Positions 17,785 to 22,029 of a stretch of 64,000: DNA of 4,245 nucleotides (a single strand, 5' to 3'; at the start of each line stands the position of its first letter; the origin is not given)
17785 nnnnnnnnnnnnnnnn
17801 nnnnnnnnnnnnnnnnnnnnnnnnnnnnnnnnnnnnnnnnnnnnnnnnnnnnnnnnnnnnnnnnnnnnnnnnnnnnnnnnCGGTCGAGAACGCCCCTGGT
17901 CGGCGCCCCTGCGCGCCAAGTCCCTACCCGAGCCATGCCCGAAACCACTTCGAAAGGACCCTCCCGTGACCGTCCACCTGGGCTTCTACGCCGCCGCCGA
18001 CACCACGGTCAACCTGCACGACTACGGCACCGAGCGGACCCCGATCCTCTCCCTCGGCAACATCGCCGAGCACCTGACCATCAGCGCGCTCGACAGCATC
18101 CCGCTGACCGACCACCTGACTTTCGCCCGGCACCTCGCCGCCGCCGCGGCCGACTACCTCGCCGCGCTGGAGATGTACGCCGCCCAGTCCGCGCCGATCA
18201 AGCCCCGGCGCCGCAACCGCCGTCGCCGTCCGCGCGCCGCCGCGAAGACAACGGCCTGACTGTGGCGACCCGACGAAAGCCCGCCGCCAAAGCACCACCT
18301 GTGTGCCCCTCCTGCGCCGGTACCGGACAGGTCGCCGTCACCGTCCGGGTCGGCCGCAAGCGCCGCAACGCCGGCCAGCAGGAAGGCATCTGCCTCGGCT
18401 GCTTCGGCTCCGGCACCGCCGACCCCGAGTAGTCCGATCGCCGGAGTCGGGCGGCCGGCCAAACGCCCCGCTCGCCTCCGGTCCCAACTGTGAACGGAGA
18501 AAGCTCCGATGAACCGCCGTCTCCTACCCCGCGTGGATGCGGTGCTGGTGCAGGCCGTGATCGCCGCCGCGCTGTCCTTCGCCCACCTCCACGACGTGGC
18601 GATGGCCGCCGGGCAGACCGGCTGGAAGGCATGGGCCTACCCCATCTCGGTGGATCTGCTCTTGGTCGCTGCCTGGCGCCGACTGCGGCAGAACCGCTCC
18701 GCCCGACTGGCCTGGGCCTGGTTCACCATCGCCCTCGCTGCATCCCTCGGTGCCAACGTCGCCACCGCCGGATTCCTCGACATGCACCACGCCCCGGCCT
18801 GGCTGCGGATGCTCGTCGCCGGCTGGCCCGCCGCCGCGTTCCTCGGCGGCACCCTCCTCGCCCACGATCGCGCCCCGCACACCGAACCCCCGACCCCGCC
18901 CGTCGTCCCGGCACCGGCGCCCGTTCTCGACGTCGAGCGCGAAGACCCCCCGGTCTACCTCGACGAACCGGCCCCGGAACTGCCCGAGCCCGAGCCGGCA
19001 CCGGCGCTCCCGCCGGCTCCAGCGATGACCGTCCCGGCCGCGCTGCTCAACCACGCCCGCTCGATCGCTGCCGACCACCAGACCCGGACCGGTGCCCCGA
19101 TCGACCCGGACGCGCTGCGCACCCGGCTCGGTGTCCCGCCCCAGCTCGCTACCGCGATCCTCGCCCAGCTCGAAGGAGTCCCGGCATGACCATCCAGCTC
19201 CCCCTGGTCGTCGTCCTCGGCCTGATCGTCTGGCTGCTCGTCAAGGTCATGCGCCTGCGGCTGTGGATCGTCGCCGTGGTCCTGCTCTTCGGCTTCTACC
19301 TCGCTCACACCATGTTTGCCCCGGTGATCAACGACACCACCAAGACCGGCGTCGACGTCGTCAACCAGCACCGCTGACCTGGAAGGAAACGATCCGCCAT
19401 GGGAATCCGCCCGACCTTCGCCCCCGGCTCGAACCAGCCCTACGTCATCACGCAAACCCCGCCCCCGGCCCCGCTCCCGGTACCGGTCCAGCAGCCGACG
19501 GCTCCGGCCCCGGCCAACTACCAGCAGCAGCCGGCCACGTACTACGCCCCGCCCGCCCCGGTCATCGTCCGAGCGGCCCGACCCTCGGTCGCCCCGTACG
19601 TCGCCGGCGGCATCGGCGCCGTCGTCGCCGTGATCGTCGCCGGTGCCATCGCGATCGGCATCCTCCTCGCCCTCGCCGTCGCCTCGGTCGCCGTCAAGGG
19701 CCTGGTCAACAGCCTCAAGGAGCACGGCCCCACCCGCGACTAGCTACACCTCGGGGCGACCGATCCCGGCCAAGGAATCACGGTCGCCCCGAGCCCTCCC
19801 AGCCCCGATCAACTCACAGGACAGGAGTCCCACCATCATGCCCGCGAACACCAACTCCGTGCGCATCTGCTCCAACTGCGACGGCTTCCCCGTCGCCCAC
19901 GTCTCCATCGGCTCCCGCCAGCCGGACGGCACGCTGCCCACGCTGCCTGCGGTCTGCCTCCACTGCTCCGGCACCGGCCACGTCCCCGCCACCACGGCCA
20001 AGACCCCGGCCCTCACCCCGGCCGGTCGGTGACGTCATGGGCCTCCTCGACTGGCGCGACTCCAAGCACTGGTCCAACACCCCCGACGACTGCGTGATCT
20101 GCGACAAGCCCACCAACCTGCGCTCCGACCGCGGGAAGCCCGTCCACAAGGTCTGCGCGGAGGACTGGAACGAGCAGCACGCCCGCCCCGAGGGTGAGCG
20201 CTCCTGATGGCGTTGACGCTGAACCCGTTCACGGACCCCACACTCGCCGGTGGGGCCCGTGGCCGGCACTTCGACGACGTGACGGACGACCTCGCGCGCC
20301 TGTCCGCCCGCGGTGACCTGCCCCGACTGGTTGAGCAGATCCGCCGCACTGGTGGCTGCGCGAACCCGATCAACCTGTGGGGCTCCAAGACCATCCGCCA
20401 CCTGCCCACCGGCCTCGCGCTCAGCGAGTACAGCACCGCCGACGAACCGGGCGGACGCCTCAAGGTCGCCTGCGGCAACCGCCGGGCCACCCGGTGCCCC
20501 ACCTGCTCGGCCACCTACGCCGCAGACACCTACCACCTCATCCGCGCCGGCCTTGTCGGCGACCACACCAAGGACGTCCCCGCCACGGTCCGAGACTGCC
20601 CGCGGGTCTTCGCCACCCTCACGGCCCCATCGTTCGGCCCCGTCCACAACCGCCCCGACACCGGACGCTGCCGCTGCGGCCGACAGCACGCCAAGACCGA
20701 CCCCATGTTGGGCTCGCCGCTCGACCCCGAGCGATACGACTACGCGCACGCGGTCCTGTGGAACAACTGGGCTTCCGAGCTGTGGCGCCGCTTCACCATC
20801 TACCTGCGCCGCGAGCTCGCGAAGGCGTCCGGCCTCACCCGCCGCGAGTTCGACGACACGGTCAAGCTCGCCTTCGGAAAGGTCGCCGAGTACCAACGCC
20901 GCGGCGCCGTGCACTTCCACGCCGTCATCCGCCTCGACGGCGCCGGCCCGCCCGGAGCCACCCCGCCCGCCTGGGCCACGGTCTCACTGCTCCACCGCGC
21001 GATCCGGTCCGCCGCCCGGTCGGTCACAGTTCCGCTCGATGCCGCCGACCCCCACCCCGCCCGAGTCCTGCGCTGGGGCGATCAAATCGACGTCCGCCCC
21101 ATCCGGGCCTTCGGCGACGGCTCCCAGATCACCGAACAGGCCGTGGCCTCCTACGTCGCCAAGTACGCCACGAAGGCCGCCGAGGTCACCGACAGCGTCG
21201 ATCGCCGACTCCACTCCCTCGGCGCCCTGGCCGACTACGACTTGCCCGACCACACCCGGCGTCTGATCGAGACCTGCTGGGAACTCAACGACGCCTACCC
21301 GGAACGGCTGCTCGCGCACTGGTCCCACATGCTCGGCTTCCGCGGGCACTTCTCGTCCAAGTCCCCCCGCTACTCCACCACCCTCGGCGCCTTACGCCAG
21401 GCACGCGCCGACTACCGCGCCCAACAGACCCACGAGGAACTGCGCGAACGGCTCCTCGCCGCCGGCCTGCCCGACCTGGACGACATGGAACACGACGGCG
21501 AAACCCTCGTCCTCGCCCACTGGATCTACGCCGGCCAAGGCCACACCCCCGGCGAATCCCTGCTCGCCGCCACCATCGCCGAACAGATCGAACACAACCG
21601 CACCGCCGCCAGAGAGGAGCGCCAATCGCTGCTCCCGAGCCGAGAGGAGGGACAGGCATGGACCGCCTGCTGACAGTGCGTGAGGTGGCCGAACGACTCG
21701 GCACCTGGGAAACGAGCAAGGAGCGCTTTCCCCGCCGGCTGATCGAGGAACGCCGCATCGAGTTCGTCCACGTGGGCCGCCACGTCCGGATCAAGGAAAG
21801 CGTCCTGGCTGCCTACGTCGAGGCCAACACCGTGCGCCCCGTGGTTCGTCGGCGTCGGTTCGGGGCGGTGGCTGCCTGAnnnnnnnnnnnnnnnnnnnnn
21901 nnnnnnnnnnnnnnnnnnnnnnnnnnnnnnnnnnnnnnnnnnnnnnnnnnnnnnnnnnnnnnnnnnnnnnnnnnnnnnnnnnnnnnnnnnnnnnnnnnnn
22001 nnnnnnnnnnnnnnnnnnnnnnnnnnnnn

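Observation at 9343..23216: pSAM2-type AICE integrated in tRNA-Thr(UGU), bounded by a perfect 44-bp duplication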

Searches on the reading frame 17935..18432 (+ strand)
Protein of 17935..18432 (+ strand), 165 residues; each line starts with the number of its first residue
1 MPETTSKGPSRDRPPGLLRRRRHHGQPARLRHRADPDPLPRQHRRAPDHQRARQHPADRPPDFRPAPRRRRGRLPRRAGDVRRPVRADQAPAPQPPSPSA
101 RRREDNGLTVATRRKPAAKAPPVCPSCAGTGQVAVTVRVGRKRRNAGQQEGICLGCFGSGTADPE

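Call 9: search_protein_families(library=pfam, proteins=[window:17935-18432:+], max_evalue=0.01)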
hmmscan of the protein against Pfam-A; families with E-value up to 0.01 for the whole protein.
window:17935-18432:+ (165 aa): 1 family
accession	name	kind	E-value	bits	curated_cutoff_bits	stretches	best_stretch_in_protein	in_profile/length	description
PF00684.25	DnaJ_CXXCXGXG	-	0.0013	19.4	32.7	1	118-161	13-52/65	DnaJ central domain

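Call 13: search_protein_families(library=ncbifam, proteins=[window:17935-18432:+], max_evalue=0.01)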
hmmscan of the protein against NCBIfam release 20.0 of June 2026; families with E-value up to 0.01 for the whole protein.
window:17935-18432:+ (165 aa): 0 families

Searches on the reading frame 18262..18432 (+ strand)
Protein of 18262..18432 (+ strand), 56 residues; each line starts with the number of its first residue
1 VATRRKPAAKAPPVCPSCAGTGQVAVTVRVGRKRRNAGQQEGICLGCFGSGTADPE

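Call 100: search_protein_families(library=pfam, proteins=[window:18262-18432:+], max_evalue=1)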
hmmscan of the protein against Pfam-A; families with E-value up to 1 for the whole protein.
window:18262-18432:+ (56 aa): 3 families
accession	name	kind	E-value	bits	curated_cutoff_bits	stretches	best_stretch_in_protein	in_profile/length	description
PF00684.25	DnaJ_CXXCXGXG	-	0.00014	22.5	32.7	1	9-52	13-52/65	DnaJ central domain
PF15777.11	Anti-TRAP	-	0.061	13.8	32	0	15-25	13-23/59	Tryptophan RNA-binding attenuator protein inhibitory protein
PF17302.8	DUF5351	-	0.23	12.2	27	1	15-23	20-28/29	Family of unknown function (DUF5351)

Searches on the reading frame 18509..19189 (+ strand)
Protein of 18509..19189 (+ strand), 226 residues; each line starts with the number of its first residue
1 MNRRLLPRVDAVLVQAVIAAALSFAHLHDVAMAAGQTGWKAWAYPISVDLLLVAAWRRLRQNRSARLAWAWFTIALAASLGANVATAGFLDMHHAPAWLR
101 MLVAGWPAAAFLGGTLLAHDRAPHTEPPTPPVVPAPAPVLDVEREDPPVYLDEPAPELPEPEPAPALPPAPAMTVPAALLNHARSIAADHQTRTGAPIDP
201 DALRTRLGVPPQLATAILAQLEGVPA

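Call 9: search_protein_families(library=pfam, proteins=[window:18509-19189:+], max_evalue=0.01)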
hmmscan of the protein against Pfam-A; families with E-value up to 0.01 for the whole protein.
window:18509-19189:+ (226 aa): 1 family
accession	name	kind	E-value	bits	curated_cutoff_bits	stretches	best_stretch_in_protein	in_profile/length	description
PF10935.13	DUF2637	-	3.8e-24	85.9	22.8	1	8-119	3-152/161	Protein of unknown function (DUF2637)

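Call 13: search_protein_families(library=ncbifam, proteins=[window:18509-19189:+], max_evalue=0.01)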
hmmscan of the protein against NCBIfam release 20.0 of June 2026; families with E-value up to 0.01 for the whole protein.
window:18509-19189:+ (226 aa): 0 families

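Call 100: search_protein_families(library=pfam, proteins=[window:18509-19189:+], max_evalue=1)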
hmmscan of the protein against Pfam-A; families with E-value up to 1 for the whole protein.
window:18509-19189:+ (226 aa): 2 families
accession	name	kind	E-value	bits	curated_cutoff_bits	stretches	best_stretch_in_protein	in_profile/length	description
PF10935.13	DUF2637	-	3.8e-24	85.9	22.8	1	8-119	3-152/161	Protein of unknown function (DUF2637)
PF09106.17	SelB-wing_2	-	0.026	15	22.3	0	199-222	18-43/57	Elongation factor SelB, winged helix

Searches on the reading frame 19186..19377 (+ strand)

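Call 100: search_protein_families(library=pfam, proteins=[window:19186-19377:+], max_evalue=1)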
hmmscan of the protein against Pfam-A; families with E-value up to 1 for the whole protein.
window:19186-19377:+ (63 aa): 1 family
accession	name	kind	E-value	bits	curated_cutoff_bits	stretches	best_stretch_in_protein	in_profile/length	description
PF23691.1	YmgL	-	0.39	11.1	27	0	19-35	3-19/36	YmgL-like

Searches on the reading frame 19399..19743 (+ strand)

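Call 9: search_protein_families(library=pfam, proteins=[window:19399-19743:+], max_evalue=0.01)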
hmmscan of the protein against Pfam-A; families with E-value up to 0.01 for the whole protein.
window:19399-19743:+ (114 aa): 0 families

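Call 13: search_protein_families(library=ncbifam, proteins=[window:19399-19743:+], max_evalue=0.01)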
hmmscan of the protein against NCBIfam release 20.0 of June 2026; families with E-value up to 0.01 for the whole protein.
window:19399-19743:+ (114 aa): 0 families

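Call 100: search_protein_families(library=pfam, proteins=[window:19399-19743:+], max_evalue=1)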
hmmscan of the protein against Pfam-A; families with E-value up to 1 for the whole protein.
window:19399-19743:+ (114 aa): 1 family
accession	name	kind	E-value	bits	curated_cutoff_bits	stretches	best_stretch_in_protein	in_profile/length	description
PF10608.14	MAGUK_N_PEST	-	0.39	11.5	21.6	1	31-71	60-100/107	Polyubiquitination (PEST) N-terminal domain of MAGUK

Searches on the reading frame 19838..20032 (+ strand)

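Call 100: search_protein_families(library=pfam, proteins=[window:19838-20032:+], max_evalue=1)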
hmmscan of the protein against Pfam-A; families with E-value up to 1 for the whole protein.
window:19838-20032:+ (64 aa): 5 families
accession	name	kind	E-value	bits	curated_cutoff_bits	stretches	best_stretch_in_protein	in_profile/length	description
PF00684.25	DnaJ_CXXCXGXG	-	0.0052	17.5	32.7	1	6-50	13-54/65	DnaJ central domain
PF15777.11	Anti-TRAP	-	0.033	14.6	32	1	32-53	5-26/59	Tryptophan RNA-binding attenuator protein inhibitory protein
PF24455.1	DUF7571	-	0.034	14.9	27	1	38-64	43-69/89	Family of unknown function (DUF7571)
PF17302.8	DUF5351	-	0.059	14.1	27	0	40-47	20-27/29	Family of unknown function (DUF5351)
PF20833.2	RNase_E_G_Thio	-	0.26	11.9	26.8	1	39-52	1-14/86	RNase E/G, Thioredoxin-like domain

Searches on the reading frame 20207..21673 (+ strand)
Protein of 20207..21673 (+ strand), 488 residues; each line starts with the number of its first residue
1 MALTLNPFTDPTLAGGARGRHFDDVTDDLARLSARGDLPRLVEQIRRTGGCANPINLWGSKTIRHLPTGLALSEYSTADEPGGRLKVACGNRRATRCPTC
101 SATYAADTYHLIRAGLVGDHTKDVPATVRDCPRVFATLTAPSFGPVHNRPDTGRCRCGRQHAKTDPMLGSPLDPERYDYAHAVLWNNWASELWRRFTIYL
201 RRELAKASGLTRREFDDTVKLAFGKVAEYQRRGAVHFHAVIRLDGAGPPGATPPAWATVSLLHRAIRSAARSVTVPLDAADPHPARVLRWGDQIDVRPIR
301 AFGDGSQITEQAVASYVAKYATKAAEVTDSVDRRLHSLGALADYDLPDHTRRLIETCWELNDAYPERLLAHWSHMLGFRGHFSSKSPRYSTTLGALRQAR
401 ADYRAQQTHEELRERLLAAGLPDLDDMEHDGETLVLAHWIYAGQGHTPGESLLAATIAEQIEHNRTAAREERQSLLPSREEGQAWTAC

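Call 9: search_protein_families(library=pfam, proteins=[window:20207-21673:+], max_evalue=0.01)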
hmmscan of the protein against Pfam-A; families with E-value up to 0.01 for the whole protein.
window:20207-21673:+ (488 aa): 2 families
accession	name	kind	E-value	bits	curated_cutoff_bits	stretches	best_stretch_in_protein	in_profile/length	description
PF20199.4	RepSA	-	1.5e-146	489.5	34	1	38-459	2-438/438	Replication initiator protein, pSAM2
PF23343.2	REP_ORF2-G2P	-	9e-07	29.6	27.8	1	187-324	13-98/99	Replication-associated protein ORF2/G2P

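Call 21: find_encoding_contigs(protein=window:20207-21673:+, flank=10000, max_places=10)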
Protein window:20207-21673:+ (488 aa): no gene with exactly this product is on record in the collection.

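Call 34: search_dna_similar(query=window:20207-21673:+, collection=plasmids, mode=protein, max_rows=40)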
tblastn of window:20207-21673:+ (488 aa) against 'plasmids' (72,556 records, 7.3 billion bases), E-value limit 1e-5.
Records with a match: 24; places in all: 32; records where one place covers at least 80% of the query: 19.
Best place of each record, by identity: 60-80% 1; <60% 23.
By first word of the organism name: Streptomyces 19; Nonomuraea 1; Kutzneria 1; Gordonia 1; Mycolicibacterium 1; Mycobacterium 1.
By predicted mobility (MOB-suite, as given by PLSDB): non-mobilizable 19; mobilizable 4; conjugative 1.
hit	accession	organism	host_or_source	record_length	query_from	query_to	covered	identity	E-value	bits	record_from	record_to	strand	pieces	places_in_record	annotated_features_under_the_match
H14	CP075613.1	Streptomyces sp. JCM17656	soil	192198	28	470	88%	61.2%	1e-135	510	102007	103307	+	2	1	none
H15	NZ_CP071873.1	Streptomyces formicae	Camponotus japonicus,Whole organism,head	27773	28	457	88%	53.4%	9e-120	393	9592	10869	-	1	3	replication initiator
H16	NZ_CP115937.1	Streptomyces goshikiensis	microorganism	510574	28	471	91%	49.5%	3e-98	331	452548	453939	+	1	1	replication initiator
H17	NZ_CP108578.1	Streptomyces goshikiensis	-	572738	28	470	91%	49.3%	6e-108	359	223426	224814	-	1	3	replication initiator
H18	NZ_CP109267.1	Streptomyces sp. NBC_01643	-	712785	28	470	91%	48.6%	8e-106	353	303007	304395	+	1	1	replication initiator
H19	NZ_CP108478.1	Streptomyces mirabilis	-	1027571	28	481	93%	47.0%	1e-101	341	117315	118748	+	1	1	record has no annotation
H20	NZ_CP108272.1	Streptomyces sp. NBC_00045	-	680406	37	457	86%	49.8%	4e-98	331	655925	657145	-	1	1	replication initiator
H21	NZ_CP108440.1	Streptomyces sp. NBC_01278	-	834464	37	457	86%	49.8%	4e-98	331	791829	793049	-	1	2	replication initiator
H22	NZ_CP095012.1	Streptomyces sp. 2P-4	cell culture,mudflats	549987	25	482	94%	45.5%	6e-109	362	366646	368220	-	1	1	replication initiator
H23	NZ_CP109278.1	Streptomyces sp. NBC_01635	-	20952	16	459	91%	46.6%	1e-99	335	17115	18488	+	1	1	replication initiator | hypothetical protein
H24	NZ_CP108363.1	Streptomyces sp. NBC_01343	-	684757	21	457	90%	47.1%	2e-98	332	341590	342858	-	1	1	replication initiator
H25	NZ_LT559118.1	Nonomuraea gerenzanensis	-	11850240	37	457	86%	48.3%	2e-95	323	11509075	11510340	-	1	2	none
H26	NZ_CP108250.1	Streptomyces sp. NBC_00069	-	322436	23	454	89%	47.1%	2e-99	335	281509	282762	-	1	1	replication initiator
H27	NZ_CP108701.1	Streptomyces sp. NBC_01006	-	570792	23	454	89%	47.1%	2e-99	335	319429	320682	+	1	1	replication initiator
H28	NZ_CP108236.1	Streptomyces sp. NBC_00080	-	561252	28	465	81%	51.2%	4e-71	365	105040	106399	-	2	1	none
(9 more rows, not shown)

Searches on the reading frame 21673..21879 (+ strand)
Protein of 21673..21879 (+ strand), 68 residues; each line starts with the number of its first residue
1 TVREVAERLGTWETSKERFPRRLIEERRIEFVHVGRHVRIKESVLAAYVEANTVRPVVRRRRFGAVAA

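Call 9: search_protein_families(library=pfam, proteins=[window:21673-21879:+], max_evalue=0.01)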
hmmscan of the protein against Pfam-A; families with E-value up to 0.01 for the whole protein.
window:21673-21879:+ (68 aa): 1 family
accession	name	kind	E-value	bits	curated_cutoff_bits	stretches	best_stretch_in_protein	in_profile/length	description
PF12728.13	HTH_17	-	6.8e-07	29.9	27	1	1-52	3-50/51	Helix-turn-helix domain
